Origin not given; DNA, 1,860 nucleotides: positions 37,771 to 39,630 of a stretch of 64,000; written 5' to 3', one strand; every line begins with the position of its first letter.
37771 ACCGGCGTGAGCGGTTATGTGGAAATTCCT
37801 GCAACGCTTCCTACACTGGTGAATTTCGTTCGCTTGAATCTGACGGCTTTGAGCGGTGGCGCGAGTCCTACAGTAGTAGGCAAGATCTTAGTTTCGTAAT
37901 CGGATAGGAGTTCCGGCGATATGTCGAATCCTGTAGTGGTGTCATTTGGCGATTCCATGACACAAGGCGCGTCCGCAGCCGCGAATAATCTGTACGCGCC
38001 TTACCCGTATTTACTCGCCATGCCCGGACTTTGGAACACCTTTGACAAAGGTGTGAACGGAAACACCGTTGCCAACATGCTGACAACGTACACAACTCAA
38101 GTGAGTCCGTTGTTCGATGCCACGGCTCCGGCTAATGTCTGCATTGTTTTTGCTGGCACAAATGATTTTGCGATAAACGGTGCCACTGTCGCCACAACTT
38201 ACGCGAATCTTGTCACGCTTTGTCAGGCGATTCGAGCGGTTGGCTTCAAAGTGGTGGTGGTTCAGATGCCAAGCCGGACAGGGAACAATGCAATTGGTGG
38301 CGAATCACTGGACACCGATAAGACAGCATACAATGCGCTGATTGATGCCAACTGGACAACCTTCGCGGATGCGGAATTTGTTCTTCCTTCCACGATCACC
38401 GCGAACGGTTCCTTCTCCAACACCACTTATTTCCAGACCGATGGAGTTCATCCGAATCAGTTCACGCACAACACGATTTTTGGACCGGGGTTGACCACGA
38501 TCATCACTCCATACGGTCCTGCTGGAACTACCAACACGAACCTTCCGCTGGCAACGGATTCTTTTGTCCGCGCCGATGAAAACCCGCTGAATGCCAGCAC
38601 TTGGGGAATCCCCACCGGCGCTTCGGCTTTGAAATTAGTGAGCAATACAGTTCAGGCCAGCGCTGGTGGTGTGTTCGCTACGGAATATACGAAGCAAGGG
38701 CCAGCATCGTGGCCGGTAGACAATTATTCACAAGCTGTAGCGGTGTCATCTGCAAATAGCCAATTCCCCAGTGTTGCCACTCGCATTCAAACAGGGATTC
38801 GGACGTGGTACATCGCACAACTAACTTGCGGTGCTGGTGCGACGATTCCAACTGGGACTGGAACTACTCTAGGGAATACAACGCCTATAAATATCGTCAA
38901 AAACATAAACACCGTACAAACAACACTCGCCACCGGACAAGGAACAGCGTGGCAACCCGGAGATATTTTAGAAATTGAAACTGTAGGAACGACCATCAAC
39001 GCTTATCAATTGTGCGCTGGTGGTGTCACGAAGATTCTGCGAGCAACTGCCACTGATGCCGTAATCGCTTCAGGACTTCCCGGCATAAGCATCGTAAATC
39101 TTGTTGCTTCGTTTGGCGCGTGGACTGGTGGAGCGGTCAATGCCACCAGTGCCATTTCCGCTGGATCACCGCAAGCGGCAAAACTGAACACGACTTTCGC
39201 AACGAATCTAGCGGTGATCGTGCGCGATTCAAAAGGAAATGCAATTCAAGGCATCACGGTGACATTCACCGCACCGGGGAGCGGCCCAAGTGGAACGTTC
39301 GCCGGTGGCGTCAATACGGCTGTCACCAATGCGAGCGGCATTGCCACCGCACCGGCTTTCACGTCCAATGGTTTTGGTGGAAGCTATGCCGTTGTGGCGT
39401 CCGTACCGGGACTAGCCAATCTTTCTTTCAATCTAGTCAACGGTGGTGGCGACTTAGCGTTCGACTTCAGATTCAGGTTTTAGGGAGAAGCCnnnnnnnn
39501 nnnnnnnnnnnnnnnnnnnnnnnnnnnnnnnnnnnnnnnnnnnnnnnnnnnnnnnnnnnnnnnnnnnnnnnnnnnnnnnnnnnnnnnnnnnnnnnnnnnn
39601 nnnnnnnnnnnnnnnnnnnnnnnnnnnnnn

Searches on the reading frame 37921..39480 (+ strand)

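Call 67: search_protein_families(library=pfam, proteins=[window:37921-39480:+], max_evalue=0.001)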
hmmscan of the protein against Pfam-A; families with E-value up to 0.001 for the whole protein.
window:37921-39480:+ (520 aa): 4 families
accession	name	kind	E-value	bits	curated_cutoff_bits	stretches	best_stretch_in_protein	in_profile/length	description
PF13472.12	Lipase_GDSL_2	-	5e-17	63.4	32.9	1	9-180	2-173/178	GDSL-like Lipase/Acylhydrolase family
PF00657.28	Lipase_GDSL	-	3.4e-06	27.8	23.6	1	6-186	1-204/208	GDSL-like Lipase/Acylhydrolase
PF02369.22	Big_1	-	8e-06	26.3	34.9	1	425-495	16-80/93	Bacterial Ig-like domain (group 1)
PF13620.12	CarboxypepD_reg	-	0.00022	21.9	32.3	1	431-509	3-72/82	Carboxypeptidase regulatory-like domain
